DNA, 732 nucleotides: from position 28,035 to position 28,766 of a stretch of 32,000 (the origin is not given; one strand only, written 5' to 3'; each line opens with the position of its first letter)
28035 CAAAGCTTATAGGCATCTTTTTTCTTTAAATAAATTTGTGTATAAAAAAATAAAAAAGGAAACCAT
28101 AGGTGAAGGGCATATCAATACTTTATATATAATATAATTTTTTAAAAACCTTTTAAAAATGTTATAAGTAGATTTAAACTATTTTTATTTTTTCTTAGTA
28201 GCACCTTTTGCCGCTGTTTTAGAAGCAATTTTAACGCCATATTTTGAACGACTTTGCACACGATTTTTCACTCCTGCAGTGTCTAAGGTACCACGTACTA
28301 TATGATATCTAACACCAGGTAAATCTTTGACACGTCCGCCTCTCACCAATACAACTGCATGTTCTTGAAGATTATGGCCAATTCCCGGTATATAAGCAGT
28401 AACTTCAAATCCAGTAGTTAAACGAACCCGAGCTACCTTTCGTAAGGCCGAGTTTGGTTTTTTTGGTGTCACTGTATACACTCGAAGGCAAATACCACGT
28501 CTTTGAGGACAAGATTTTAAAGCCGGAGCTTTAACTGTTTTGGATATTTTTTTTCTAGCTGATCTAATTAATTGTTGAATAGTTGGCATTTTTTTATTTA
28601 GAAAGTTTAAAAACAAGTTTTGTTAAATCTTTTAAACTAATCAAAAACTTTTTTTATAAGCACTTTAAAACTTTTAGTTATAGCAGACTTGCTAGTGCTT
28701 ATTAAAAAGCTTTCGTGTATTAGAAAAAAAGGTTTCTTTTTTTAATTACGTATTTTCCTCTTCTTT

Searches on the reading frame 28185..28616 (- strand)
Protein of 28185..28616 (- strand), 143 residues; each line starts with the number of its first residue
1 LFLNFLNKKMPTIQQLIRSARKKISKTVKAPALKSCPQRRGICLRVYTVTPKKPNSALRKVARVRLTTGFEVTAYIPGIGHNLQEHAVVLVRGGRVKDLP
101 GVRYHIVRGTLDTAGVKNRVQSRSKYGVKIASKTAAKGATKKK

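Call 10: search_protein_families(library=pfam, proteins=[window:28185-28616:-], max_evalue=0.01)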
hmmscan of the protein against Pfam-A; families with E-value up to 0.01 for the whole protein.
window:28185-28616:- (143 aa): 1 family
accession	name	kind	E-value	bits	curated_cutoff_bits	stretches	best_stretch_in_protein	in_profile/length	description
PF00164.32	Ribosom_S12_S23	-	3.7e-39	133.3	22.3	1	27-125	2-104/110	Ribosomal protein S12/S23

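Call 22: find_encoding_contigs(protein=window:28185-28589:-, flank=10000, max_places=6)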
Protein window:28185-28589:- (134 aa): no gene with exactly this product is on record in the collection.

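Call 35: find_homologous_proteins(query=window:28185-28589:-, max_evalue=1e-40)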
Query window:28185-28589:- (134 aa): 7907 proteins with E <= 1e-40 among 8000 candidates; the best 120 are listed.
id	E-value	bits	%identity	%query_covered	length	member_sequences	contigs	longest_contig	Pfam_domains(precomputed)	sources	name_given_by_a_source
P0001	4.1e-105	364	-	-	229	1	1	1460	PF00164.32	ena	-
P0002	1.3e-96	337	-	-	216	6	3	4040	PF00164.32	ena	-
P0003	6.2e-76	270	96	100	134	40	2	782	PF00164.32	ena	-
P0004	2.1e-73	262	94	100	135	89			PF00164.32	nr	nr:ribosomal protein S12 [Chlorosarcina stigmatica]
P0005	5.6e-73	261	93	99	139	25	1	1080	PF00164.32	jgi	jgi:small subunit ribosomal protein S12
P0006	1.1e-72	260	94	99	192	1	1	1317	PF00164.32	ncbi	-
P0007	3.2e-72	258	92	99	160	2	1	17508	PF00164.32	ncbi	-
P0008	3.7e-72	258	93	99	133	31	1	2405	PF00164.32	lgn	-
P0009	1.3e-71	256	92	99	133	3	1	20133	PF00164.32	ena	-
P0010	2.3e-71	255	92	99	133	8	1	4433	PF00164.32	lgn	-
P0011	5.1e-71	254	93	92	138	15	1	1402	PF00164.32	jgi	jgi:small subunit ribosomal protein S12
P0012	8.6e-71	254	89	90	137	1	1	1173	PF00164.32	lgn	-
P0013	1.4e-70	253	88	100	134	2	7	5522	PF00164.32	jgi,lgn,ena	-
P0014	1.5e-70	253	89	99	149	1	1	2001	PF00164.32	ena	-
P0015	2.2e-70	252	90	99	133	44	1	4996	PF00164.32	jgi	jgi:small subunit ribosomal protein S12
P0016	2.3e-70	252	90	99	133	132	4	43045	PF00164.32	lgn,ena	-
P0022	9.0e-70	250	91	99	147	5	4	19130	PF00164.32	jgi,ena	jgi:small subunit ribosomal protein S12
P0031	5.2e-69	248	87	99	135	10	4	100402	PF00164.32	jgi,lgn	jgi:small subunit ribosomal protein S12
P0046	2.1e-68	246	88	99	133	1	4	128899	PF00164.32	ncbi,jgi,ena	ncbi:unnamed protein product [Sphagnum balticum]|jgi:small subunit ribosomal protein S12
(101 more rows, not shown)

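Call 36: find_encoding_contigs(protein=P0009, flank=10000, max_places=3)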
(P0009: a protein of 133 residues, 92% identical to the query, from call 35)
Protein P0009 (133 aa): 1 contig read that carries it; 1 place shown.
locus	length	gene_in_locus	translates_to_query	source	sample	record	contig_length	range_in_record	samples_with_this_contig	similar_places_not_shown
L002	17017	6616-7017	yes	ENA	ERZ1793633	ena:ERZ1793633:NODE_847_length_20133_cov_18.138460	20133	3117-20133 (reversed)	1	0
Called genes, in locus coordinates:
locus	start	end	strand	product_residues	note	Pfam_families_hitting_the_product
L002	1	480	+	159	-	?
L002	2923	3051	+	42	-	PF01788:PsbJ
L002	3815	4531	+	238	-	PF00119:ATP-synt_A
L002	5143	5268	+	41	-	PF01701:PSI_PsaJ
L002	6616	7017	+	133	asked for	PF00164:Ribosom_S12_S23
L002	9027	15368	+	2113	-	-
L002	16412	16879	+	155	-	-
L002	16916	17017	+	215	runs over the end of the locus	-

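Call 37: find_encoding_contigs(protein=P0007, flank=10000, max_places=3)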
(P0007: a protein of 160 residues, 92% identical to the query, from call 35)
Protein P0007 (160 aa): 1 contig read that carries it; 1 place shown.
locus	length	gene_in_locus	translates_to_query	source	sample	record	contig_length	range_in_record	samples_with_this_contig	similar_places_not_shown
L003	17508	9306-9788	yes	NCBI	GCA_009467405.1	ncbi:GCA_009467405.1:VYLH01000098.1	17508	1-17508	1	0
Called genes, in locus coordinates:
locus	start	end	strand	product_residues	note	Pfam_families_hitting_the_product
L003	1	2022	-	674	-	?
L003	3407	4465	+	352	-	PF00124:Photo_RC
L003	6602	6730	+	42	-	PF01788:PsbJ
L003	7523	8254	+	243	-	PF00119:ATP-synt_A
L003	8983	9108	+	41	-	PF01701:PSI_PsaJ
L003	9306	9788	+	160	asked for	PF00164:Ribosom_S12_S23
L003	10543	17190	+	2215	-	-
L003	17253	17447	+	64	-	-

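Call 46: search_protein_families(library=pfam, proteins=[L003:1-2022:-, L002:1-480:+, L002:16412-16879:+, L003:10543-17190:+], max_evalue=1)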
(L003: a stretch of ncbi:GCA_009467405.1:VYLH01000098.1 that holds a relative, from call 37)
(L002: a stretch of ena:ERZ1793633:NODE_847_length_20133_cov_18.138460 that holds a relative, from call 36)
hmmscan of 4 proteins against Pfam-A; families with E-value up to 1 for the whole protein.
L003:1-2022:- (674 aa): 0 families

L002:1-480:+ (159 aa): 1 family
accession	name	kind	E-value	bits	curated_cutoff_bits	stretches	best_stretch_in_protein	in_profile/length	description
PF00124.24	Photo_RC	-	5.4e-27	95.1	27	1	1-124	151-256/260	Photosynthetic reaction centre protein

L002:16412-16879:+ (155 aa): 2 families
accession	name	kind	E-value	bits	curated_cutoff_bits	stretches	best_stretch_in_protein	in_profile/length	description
PF18065.6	PatG_C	-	0.02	15.3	25.9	1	70-124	16-62/115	PatG C-terminal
PF03671.20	Ufm1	-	0.09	13.2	27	1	64-125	7-66/75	Ubiquitin fold modifier 1 protein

L003:10543-17190:+ (2215 aa): 0 families

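Call 47: search_solved_structures(query=L003:1-2022:-, max_evalue=1)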
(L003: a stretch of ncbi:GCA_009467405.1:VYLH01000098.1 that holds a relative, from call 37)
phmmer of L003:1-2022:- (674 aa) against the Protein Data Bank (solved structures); distinct sequences matched with E-value up to 1: 0.

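Call 48: search_solved_structures(query=L003:10543-17190:+, max_evalue=1)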
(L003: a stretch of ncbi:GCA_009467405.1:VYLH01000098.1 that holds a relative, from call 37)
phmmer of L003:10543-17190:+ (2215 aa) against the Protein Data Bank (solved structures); distinct sequences matched with E-value up to 1: 1.
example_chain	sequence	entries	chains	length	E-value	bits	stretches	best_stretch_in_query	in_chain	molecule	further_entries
7vcf_A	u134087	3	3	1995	0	2306.2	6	1-539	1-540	Tic214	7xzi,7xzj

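Call 58: find_encoding_contigs(protein=P0013, flank=10000, max_places=4)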
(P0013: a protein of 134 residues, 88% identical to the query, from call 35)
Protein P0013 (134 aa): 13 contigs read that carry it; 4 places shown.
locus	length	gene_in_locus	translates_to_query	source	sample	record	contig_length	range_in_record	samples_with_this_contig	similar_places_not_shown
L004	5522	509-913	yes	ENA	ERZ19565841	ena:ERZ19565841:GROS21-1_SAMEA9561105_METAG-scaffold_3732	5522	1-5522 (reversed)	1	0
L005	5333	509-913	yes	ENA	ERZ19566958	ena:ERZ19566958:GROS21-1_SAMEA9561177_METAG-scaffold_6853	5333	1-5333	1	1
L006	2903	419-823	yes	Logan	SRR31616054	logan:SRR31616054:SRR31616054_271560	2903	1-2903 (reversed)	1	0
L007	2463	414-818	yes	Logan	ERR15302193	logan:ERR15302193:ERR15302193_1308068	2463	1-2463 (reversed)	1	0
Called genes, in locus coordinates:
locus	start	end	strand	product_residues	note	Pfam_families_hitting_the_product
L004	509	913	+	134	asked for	PF00164:Ribosom_S12_S23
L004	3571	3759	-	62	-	-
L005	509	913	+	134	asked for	PF00164:Ribosom_S12_S23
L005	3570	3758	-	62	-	-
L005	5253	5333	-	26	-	?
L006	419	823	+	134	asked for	PF00164:Ribosom_S12_S23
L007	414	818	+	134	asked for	PF00164:Ribosom_S12_S23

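Call 59: find_encoding_contigs(protein=P0031, flank=10000, max_places=3)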
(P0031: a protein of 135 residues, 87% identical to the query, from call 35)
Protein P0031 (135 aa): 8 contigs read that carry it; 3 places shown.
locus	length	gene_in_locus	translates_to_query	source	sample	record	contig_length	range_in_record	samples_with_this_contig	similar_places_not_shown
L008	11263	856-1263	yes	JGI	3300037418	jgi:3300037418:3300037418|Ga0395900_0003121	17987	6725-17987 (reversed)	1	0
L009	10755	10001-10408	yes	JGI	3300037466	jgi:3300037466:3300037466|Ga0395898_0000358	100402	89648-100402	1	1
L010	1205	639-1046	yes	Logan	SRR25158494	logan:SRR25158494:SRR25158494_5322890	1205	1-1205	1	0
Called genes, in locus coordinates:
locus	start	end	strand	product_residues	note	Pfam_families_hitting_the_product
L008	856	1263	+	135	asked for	PF00164:Ribosom_S12_S23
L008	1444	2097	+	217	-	PF00421:PSII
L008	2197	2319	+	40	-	-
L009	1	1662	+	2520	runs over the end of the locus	-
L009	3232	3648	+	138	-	PF00252:Ribosomal_L16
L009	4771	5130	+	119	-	PF00238:Ribosomal_L14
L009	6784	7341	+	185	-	PF00281:Ribosomal_L5, PF00673:Ribosomal_L5_C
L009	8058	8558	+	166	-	PF00410:Ribosomal_S8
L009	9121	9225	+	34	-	-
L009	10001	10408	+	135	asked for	PF00164:Ribosom_S12_S23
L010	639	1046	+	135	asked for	PF00164:Ribosom_S12_S23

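Call 63: find_encoding_contigs(protein=P0016, flank=10000, max_places=2)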
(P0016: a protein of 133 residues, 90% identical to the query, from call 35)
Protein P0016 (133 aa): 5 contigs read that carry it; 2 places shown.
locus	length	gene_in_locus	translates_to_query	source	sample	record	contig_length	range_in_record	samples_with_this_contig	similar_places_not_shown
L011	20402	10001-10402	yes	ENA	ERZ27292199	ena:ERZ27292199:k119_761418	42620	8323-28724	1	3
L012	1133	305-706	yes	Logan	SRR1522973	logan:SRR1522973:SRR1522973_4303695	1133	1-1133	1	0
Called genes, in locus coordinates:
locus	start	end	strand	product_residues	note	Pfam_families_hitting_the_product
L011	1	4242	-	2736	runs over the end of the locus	PF00004:AAA (faint)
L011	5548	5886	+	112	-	PF00453:Ribosomal_L20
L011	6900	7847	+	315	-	PF16639:Apocytochr_F_N, PF01333:Apocytochr_F_C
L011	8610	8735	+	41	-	PF01701:PSI_PsaJ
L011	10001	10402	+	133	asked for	PF00164:Ribosom_S12_S23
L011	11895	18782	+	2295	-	-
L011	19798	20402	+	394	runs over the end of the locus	PF02874:ATP-synt_ab_N, PF00006:ATP-synt_ab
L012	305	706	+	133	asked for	PF00164:Ribosom_S12_S23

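Call 64: find_encoding_contigs(protein=P0046, flank=10000, max_places=2)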
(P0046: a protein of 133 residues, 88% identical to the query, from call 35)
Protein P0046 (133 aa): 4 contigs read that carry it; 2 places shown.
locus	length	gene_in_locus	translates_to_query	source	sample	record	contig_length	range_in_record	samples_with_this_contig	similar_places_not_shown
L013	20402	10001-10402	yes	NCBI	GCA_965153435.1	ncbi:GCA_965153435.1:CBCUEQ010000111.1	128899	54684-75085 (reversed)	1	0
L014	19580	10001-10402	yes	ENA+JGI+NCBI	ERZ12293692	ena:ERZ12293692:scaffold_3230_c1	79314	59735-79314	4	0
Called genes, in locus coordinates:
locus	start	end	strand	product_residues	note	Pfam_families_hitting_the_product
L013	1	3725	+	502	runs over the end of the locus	PF02874:ATP-synt_ab_N, PF00006:ATP-synt_ab, PF00306:ATP-synt_ab_C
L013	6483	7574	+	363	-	PF03040:CemA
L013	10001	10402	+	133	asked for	PF00164:Ribosom_S12_S23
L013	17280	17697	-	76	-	PF00410:Ribosomal_S8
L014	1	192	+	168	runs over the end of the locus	PF02874:ATP-synt_ab_N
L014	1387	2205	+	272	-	PF14528:LAGLIDADG_3 (faint), PF00961:LAGLIDADG_1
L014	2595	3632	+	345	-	PF00006:ATP-synt_ab, PF00306:ATP-synt_ab_C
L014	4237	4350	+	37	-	PF02532:PsbI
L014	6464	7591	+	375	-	PF03040:CemA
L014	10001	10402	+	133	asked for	PF00164:Ribosom_S12_S23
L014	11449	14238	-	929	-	PF08388:GIIM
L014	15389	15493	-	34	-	-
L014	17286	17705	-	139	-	PF00410:Ribosomal_S8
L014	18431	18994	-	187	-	PF00281:Ribosomal_L5, PF00673:Ribosomal_L5_C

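Call 68: search_solved_structures(query=L011:1-4242:-, max_evalue=1, show_alignments=2)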
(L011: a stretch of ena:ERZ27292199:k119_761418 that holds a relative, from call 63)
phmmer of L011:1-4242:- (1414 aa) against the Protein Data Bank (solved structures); distinct sequences matched with E-value up to 1: 2.
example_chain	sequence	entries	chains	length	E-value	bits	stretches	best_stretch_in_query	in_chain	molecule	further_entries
8xks_E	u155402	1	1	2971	5.8e-39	136.9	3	565-967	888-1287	Uncharacterized 341.7 kDa protein in psbD-psbC intergenic region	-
8xqw_D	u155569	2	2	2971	7.5e-39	136.5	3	565-967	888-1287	Ycf2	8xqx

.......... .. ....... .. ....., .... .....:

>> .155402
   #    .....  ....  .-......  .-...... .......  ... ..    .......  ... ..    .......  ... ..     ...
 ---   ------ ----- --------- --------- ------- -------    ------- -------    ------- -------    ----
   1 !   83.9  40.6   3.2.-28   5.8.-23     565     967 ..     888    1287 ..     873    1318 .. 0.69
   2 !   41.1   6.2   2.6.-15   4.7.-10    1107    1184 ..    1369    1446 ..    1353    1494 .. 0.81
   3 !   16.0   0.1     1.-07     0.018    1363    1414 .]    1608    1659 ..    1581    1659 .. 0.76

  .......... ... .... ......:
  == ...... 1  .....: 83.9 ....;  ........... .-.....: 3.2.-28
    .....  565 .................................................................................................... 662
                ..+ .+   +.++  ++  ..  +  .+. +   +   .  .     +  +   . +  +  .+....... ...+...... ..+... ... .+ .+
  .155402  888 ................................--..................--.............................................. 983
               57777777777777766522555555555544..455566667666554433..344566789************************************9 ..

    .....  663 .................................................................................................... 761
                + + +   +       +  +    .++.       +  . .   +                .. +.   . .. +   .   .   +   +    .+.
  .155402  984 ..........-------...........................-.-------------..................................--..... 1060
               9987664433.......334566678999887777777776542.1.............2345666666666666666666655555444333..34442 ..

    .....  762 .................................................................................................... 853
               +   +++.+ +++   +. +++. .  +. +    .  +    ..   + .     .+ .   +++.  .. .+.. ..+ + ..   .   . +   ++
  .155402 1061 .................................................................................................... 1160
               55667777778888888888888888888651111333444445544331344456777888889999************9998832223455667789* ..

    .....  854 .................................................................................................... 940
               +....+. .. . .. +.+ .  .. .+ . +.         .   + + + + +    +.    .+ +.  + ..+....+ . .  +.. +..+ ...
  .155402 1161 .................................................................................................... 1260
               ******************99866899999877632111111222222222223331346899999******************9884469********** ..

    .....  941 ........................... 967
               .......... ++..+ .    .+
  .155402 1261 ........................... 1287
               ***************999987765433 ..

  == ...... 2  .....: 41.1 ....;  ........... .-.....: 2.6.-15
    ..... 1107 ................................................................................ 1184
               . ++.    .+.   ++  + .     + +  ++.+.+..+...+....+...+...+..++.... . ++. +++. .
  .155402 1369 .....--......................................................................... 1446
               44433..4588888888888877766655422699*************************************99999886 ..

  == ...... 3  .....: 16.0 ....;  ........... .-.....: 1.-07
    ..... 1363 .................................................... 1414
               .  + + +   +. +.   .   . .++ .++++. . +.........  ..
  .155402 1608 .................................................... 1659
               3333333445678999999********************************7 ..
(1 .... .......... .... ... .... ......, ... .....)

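Call 71: find_related_loci(query=A1, collection=metagenome_contigs, flank=10000)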
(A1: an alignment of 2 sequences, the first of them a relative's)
Query A1 (403 aa) in metagenome_contigs; peptide patterns used: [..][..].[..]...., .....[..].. (x = any residue, [..] = any of these).
600 stretches matched a pattern (row limit reached: there are more); 1 encode a relative of the query (tblastn E <= 1e-3); 1 distinct loci.
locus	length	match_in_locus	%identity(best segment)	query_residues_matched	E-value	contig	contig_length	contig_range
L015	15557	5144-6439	32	55-401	5e-37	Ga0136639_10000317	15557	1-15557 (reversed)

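Call 81: find_encoding_contigs(protein=P0022, flank=10000, max_places=4)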
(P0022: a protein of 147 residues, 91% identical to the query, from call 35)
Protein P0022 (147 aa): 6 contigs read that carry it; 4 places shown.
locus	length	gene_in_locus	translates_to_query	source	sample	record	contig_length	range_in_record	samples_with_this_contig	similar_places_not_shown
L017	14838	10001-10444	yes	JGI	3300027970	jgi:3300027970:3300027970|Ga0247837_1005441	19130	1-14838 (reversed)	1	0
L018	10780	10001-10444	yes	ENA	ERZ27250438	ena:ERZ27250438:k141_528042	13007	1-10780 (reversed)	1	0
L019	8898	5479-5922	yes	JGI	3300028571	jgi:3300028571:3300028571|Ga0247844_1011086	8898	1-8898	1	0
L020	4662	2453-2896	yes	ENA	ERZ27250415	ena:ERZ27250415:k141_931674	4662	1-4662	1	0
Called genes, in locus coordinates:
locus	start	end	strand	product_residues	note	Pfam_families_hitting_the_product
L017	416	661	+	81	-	PF12797:Fer4_2 (faint), PF12837:Fer4_6 (faint), PF13237:Fer4_10 (weak), PF00037:Fer4 (weak), PF14697:Fer4_21, PF12838:Fer4_7, PF13187:Fer4_9, PF00037:Fer4 (weak), +5 more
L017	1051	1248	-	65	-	-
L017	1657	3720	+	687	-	PF00223:PsaA_PsaB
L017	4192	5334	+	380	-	PF00124:Photo_RC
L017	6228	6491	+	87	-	PF00223:PsaA_PsaB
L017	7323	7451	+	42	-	PF01788:PsbJ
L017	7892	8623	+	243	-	PF00119:ATP-synt_A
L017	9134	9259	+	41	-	PF01701:PSI_PsaJ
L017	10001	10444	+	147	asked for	PF00164:Ribosom_S12_S23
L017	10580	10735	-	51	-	-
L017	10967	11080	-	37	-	PF02529:PetG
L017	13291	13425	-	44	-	PF00283:Cytochrom_B559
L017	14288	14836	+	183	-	?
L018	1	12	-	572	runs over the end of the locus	PF00148:Oxidored_nitro, PF08369:PCP_red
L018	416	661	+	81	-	PF12797:Fer4_2 (faint), PF12837:Fer4_6 (faint), PF13237:Fer4_10 (weak), PF00037:Fer4 (weak), PF14697:Fer4_21, PF12838:Fer4_7, PF13187:Fer4_9, PF00037:Fer4 (weak), +5 more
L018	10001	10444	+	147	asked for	PF00164:Ribosom_S12_S23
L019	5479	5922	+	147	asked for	PF00164:Ribosom_S12_S23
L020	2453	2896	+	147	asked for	PF00164:Ribosom_S12_S23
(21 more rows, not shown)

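Call 89: find_related_loci(query=A1, collection=genome_contigs, flank=10000)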
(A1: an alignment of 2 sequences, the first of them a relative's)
Query A1 (403 aa) in genome_contigs; peptide patterns used: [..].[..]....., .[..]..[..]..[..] (x = any residue, [..] = any of these).
469 stretches matched a pattern, but none encodes a relative of the query by tblastn (E <= 1e-3).

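Call 90: find_related_loci(query=A1, collection=viral_contigs, flank=10000)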
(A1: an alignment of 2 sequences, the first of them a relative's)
Query A1 (403 aa) in viral_contigs; peptide patterns used: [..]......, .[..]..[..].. (x = any residue, [..] = any of these).
600 stretches matched a pattern, but none encodes a relative of the query by tblastn (E <= 1e-3).
